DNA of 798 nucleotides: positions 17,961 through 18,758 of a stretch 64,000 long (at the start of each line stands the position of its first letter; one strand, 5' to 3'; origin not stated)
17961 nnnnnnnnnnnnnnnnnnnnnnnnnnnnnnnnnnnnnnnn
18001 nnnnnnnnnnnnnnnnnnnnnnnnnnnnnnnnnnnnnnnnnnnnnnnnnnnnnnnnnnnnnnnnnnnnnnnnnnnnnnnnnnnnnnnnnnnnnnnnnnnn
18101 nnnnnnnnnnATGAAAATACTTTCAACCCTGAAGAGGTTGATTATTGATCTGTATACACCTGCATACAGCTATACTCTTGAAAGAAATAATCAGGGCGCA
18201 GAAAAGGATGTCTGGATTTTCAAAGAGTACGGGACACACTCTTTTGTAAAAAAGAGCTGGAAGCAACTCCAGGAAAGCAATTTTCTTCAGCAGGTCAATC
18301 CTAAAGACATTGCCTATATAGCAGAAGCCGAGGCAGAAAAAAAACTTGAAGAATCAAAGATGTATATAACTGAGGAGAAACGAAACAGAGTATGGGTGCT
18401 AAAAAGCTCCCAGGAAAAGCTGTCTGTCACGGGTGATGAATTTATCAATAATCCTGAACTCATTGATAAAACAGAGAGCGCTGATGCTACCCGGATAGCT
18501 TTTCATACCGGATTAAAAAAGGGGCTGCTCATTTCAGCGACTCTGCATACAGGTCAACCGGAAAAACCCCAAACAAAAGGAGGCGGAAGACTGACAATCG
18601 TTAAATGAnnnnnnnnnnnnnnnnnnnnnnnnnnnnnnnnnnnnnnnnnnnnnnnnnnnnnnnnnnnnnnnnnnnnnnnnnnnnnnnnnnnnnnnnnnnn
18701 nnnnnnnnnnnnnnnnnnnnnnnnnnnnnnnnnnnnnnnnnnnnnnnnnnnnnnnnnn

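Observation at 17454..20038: Candidate module A: CI/LexA-like repressor + unknown protein convergent with a CpdA-like phosphodiesterase-YhhQ-family transporter operon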

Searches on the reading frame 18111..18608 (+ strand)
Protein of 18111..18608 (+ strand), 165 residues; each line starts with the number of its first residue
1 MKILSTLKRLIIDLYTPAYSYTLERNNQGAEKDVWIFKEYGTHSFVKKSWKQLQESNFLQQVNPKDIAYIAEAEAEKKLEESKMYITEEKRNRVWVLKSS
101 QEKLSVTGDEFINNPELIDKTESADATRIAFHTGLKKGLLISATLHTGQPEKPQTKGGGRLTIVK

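Call 3: search_protein_families(library=pfam, proteins=[window:18111-18608:+], max_evalue=0.01)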
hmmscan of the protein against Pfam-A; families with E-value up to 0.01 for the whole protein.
window:18111-18608:+ (165 aa): 0 families

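Call 4: search_protein_families(library=ncbifam, proteins=[window:18111-18608:+], max_evalue=0.01)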
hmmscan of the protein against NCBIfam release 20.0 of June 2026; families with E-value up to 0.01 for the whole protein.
window:18111-18608:+ (165 aa): 0 families

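Call 6: search_protein_families(library=padloc, proteins=[window:18111-18608:+], max_evalue=0.01)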
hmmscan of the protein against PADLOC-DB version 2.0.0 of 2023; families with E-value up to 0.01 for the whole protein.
window:18111-18608:+ (165 aa): 1 family
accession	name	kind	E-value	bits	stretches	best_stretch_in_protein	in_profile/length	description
PDLC02940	RT_II-A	-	0.0094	12.6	0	42-103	41-100/477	-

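Call 39: find_homologous_proteins(query=A2, max_evalue=0.001)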
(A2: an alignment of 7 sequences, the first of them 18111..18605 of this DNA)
Query A2 (7 sequences) (165 aa, profile of the alignment): 84 proteins with E <= 0.001 among 2606 candidates.
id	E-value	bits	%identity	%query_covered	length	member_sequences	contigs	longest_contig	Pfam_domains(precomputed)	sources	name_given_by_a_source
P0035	6.7e-61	223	92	100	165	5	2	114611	-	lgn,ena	-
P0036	1.1e-59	219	25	85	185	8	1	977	-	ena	-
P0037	6.2e-58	213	50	100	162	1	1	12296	-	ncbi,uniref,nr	ncbi:hypothetical protein [Serratia liquefaciens]|uniref:hypothetical protein n=1 Tax=Serratia lique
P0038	2.1e-55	205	25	85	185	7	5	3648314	-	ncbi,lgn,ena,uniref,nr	ncbi:hypothetical protein GO998_12240 [Ralstonia syzygii]|uniref:Uncharacterized protein n=1 Tax=Ral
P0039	2.6e-55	205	26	85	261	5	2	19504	-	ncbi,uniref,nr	ncbi:hypothetical protein [Ralstonia solanacearum]|uniref:hypothetical protein n=1 Tax=Ralstonia sol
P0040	1.9e-53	199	54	88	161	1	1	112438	-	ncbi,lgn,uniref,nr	ncbi:hypothetical protein [Cedecea sp. NFIX57]|uniref:hypothetical protein n=1 Tax=Cedecea sp. NFIX5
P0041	4.5e-51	191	28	85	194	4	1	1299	-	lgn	-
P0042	7.3e-50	187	-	-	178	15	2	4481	-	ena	-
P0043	1.4e-49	186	-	-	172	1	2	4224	-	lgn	-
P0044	7.1e-48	180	-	-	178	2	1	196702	-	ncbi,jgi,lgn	ncbi:MAG: hypothetical protein WC785_00590 [Tatlockia sp.]|jgi:hypothetical protein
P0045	2.7e-46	175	-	-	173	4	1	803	-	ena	-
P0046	6.4e-45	171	27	88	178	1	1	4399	-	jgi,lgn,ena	-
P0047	6.8e-45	171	23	78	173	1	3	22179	-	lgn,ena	-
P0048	4.3e-44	168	23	84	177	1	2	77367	-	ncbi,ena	ncbi:hypothetical protein ACI2UY_22590 [Ralstonia nicotianae]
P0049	1.5e-42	163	33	87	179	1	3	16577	-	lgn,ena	-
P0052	5.3e-42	161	24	75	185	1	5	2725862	-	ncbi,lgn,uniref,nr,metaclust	ncbi:hypothetical protein [Legionella oakridgensis]|uniref:Uncharacterized protein n=2 Tax=Legionell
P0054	6.6e-41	158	26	85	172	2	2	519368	-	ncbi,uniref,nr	ncbi:hypothetical protein [Glaciimonas immobilis]|uniref:Uncharacterized protein n=1 Tax=Glaciimonas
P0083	4.5e-32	129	20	81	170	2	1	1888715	-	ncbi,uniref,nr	ncbi:hypothetical protein [Rickettsiella endosymbiont of Dermanyssus gallinae]|uniref:hypothetical p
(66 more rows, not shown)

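Call 40: find_encoding_contigs(protein=P0052, flank=7000, max_places=2)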
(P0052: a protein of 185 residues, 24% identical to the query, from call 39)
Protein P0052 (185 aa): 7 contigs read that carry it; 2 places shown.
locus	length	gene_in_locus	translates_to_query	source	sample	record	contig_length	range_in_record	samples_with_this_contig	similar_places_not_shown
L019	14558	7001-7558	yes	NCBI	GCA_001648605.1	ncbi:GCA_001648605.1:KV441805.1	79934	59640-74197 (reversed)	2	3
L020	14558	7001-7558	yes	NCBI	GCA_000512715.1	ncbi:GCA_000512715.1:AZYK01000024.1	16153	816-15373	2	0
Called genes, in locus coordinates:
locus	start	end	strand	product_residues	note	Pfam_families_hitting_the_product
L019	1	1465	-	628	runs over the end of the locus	-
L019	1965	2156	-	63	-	PF12706:Lactamase_B_2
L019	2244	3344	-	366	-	PF12252:SidE_PDE (weak)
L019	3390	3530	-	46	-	-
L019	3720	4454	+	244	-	-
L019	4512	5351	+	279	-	-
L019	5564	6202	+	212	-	PF13443:HTH_26 (weak), PF00717:Peptidase_S24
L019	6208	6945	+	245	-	PF02592:Vut_1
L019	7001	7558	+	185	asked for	-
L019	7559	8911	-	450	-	PF10727:Rossmann-like (weak), PF10728:DUF2520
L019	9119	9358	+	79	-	-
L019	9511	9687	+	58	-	-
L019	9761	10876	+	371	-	-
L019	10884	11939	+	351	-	-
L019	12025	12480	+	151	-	-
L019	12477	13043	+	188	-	PF26002:Beta-barrel_AprE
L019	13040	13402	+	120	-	PF03412:Peptidase_C39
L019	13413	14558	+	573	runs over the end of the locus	PF00664:ABC_membrane, PF00005:ABC_tran, PF02463:SMC_N (weak)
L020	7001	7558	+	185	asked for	-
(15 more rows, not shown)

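Call 41: find_encoding_contigs(protein=P0054, flank=7000, max_places=2)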
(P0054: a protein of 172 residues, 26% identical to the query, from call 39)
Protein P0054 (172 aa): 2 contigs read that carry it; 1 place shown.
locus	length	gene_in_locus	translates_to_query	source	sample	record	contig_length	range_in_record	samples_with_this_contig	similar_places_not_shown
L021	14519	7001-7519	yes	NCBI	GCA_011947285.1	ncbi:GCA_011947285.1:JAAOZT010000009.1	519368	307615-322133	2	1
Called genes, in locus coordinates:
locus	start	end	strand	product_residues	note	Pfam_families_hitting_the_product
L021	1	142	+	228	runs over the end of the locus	PF01027:Bax1-I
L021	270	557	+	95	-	PF13453:Zn_ribbon_TFIIB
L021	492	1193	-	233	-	PF05567:T4P_PilY1 (weak)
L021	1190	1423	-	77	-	-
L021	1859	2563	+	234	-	-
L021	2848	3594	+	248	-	-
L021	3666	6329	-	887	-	PF03929:PepSY_TM, PF00258:Flavodoxin_1, PF00175:NAD_binding_1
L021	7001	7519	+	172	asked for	-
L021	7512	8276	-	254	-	PF00149:Metallophos, PF12850:Metallophos_2 (faint)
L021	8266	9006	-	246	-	PF02592:Vut_1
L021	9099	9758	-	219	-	PF13443:HTH_26, PF00717:Peptidase_S24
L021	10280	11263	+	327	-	PF00072:Response_reg, PF01627:Hpt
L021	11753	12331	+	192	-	PF03352:Adenine_glyco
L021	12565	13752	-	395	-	PF02771:Acyl-CoA_dh_N, PF02770:Acyl-CoA_dh_M, PF00441:Acyl-CoA_dh_1, PF08028:Acyl-CoA_dh_2 (faint)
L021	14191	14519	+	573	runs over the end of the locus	PF02624:YcaO, PF18381:YcaO_C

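Call 42: find_encoding_contigs(protein=P0083, flank=7000, max_places=2)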
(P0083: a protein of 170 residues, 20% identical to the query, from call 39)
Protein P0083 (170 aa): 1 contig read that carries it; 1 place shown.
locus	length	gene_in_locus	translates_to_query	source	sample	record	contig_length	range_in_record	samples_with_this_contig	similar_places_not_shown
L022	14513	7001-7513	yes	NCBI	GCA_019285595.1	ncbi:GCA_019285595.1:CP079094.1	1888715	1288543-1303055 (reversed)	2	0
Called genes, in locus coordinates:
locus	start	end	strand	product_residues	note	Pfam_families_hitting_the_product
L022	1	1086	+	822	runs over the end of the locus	PF00989:PAS (faint), PF08448:PAS_4, PF13426:PAS_9, PF08448:PAS_4 (weak), PF00512:HisKA, PF02518:HATPase_c, PF00072:Response_reg, PF01627:Hpt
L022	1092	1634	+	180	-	PF22624:AASDHPPT_N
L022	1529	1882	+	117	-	PF01648:ACPS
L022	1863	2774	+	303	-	PF04655:APH_6_hur, PF01636:APH (weak)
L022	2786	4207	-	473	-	PF01554:MatE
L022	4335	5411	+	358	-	PF04229:GrpB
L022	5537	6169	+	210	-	PF13443:HTH_26, PF00717:Peptidase_S24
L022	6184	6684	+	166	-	PF02592:Vut_1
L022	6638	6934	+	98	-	PF02592:Vut_1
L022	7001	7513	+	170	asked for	-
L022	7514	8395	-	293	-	PF10727:Rossmann-like (weak), PF10728:DUF2520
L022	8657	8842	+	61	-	-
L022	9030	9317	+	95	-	PF00072:Response_reg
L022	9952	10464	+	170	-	PF22624:AASDHPPT_N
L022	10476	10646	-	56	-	-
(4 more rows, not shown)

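Call 43: find_encoding_contigs(protein=P0044, flank=7000, max_places=2)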
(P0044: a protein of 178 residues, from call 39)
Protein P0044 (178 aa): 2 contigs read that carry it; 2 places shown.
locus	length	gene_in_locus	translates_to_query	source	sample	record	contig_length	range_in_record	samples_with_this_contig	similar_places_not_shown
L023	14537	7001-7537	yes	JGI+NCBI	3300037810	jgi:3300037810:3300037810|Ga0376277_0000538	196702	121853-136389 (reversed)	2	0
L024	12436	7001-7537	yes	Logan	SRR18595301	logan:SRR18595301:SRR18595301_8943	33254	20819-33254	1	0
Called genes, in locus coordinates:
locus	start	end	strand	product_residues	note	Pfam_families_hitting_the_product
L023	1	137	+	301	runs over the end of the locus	PF01882:DUF58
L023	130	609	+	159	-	PF14316:DUF4381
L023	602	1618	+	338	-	PF00092:VWA, PF13519:VWA_2, PF06707:DUF1194 (weak)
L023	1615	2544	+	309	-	PF00092:VWA (weak), PF13519:VWA_2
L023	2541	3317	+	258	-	PF13428:TPR_14 (faint), PF13432:TPR_16 (faint), PF00515:TPR_1, PF07719:TPR_2, PF13414:TPR_11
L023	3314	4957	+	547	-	PF13584:BatD, PF25607:DUF7939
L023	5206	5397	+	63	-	-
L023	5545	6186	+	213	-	PF13443:HTH_26 (faint), PF00717:Peptidase_S24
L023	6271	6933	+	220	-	PF02592:Vut_1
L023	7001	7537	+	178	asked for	-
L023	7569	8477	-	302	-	PF10727:Rossmann-like, PF10728:DUF2520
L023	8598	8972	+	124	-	-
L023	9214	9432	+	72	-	PF00313:CSD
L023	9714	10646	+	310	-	PF10988:DUF2807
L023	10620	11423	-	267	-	PF12146:Hydrolase_4 (faint), PF00561:Abhydrolase_1 (faint), PF12697:Abhydrolase_6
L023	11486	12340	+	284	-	-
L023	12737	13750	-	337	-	PF00478:IMPDH, PF01070:FMN_dh, PF01645:Glu_synthase (weak)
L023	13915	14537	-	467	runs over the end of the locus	PF13638:PIN_4, PF02562:PhoH, PF13604:AAA_30 (faint), PF13245:AAA_19 (faint)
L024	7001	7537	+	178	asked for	-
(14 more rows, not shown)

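Call 64: predict_structure(alignment_id=A6)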
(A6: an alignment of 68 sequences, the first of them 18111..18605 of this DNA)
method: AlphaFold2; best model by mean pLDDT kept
length: 165 residues; sequences in the alignment: 68
mean_pLDDT: 84.8   pTM: 0.60
mean pLDDT of the five models: 84.8, 84.7, 82.8, 81.7, 81.7
residues with pLDDT >= 90: 101; 70-90: 39; 50-70: 14; < 50: 11
segments of 3 or more residues with pLDDT < 50: 154-162
pLDDT, mean of each block of 10 residues (from residue 1): 81 82 74 87 92 91 92 90 93 92 94 95 95 93 78 48 48
secondary structure, 60 per line:
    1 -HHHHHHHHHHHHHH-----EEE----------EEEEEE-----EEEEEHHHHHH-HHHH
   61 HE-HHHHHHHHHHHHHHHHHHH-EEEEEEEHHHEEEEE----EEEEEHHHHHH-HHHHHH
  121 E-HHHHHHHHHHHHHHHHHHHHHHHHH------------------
elements in order: H2-15 E21-23 E34-39 E45-49 H50-55 H57-61 H64-82 E84-90 E94-98 E103-107 H108-113 H115-120 H123-147

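Call 66: search_solved_structures(query=A6, max_evalue=10)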
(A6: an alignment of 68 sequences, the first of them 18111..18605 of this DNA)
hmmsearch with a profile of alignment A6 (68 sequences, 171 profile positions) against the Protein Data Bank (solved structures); distinct sequences matched with E-value up to 10: 1.
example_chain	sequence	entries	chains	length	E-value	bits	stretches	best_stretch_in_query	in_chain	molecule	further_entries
5odc_F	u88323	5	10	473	0.076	15.7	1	91-137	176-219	Methyl-viologen reducing hydrogenase subunit A | Methyl-viologen reducing hydrogenase, subunit A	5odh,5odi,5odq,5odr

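Call 99: search_protein_families(library=ncbifam, proteins=[L019:7559-8911:-, L023:7569-8477:-], max_evalue=0.001)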
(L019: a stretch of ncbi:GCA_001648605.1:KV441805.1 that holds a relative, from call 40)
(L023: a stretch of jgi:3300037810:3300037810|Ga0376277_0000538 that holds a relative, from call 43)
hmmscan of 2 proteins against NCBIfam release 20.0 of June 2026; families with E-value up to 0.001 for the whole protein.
L019:7559-8911:- (450 aa): 1 family
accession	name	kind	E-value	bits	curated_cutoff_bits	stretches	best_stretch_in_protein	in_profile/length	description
NF006307.0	PRK08507.1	equivalog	5.6e-05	22.5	295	1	4-121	3-116/275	prephenate dehydrogenase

L023:7569-8477:- (302 aa): 0 families

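Call 107: search_dna_similar(query=window:18111-18608:+, collection=phages, mode=protein, max_rows=10, max_evalue=0.01)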
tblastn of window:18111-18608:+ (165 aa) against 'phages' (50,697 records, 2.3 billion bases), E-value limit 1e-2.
No match.

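Call 116: search_protein_representatives(alignment_id=A6)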
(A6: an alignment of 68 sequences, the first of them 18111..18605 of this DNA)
Query: 68 sequences, 171 profile positions. Proteins with E-value up to 0.001 (for the whole library): 249; up to 1e-10: 94; up to 1e-30: 19. The best 150 are listed.
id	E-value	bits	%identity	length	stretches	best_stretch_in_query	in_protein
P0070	1.1e-64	233.3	-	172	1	1-169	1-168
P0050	6.7e-54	198.2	-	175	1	5-170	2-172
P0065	2.2e-51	190.0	-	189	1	6-159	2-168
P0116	2.0e-49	183.6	-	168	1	4-168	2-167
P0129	2.9e-45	170.1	-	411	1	49-169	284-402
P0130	6.9e-41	155.9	-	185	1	1-156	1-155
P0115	1.0e-40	155.3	-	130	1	41-164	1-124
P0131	1.3e-40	154.9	-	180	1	6-161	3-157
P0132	3.3e-38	147.1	-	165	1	3-157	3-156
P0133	3.6e-38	147.0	-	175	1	5-158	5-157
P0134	8.6e-37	142.5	-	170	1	9-166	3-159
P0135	7.3e-36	139.5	-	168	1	8-159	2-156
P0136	1.2e-35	138.8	-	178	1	4-167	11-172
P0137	2.9e-34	134.3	-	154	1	5-146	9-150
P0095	1.2e-33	132.3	-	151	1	31-169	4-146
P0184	5.7e-17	78.0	-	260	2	18-142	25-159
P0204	1.5e-12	63.7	-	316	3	27-157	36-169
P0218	1.7e-10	56.9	-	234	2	10-139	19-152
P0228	1.2e-09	54.1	-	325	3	3-159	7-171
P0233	2.0e-09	53.5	-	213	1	11-152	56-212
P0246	6.5e-09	51.8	-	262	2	10-164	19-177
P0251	1.5e-08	50.6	-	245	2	54-139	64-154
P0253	2.4e-08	49.9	-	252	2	24-138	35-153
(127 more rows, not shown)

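Call 117: search_protein_families(library=pfam, proteins=[P0129, P0204, P0228, P0184, P0246, P0253, P0251, P0218, P0233], max_evalue=0.01)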
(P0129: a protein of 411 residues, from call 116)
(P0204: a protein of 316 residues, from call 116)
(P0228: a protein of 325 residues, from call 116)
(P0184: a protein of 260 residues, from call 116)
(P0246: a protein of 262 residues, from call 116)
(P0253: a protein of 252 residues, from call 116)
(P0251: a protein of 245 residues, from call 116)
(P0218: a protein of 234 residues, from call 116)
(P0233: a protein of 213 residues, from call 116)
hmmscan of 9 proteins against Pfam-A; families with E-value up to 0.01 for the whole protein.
P0129 (411 aa): 6 families
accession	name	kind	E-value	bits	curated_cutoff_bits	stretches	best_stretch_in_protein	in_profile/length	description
PF00023.36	Ank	-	5.4e-13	48.8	21.1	1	41-67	3-29/33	Ankyrin repeat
PF12796.13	Ank_2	-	1.3e-10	42.2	27.3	1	4-68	32-88/90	Ankyrin repeats (3 copies)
PF13606.12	Ank_3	-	9.1e-10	38.3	22.3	0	41-67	3-29/30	Ankyrin repeat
PF13857.12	Ank_5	-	5.5e-07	30.3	27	0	186-222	18-54/56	Ankyrin repeats (many copies)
PF13637.12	Ank_4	-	8.8e-07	29.5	22.7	1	6-60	2-50/50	Ankyrin repeats (many copies)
PF23745.1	ANK_LRRK2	-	0.0021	18.4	27.5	0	44-69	35-60/130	LRRK2 ANK repeat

P0204 (316 aa): 1 family
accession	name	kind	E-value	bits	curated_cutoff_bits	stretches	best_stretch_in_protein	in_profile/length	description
PF12608.13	T4bSS_IcmS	-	0.0016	19.2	27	0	277-309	20-52/93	Type IVb secretion, IcmS, effector-recruitment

P0228 (325 aa): 2 families
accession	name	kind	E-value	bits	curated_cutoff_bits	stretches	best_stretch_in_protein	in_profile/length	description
PF00241.25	Cofilin_ADF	-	0.0021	18.2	22.4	0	18-98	2-74/125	Cofilin/tropomyosin-type actin-binding protein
PF05358.17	DicB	-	0.007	16.5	27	0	142-178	11-48/62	DicB protein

P0184 (260 aa): 0 families

P0246 (262 aa): 1 family
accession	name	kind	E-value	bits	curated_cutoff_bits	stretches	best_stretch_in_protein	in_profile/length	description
PF17129.9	Peptidase_M99_C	-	0.0035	18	27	0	124-176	19-73/100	C-terminal domain of metallo-carboxypeptidase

P0253 (252 aa): 0 families

P0251 (245 aa): 3 families
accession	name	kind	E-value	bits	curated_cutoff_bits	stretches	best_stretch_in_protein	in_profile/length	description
PF21011.2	CetZ_C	-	0.00034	20.6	21.6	0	121-184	25-89/180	Tubulin-like CetZ, C-terminal domain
PF09440.15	eIF3_N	-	0.0034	18.1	26.8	0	100-169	62-128/133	eIF3 subunit 6 N terminal domain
PF01573.21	Bromo_MP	-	0.0038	17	25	0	179-209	83-113/283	Bromovirus movement protein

P0218 (234 aa): 0 families

P0233 (213 aa): 0 families
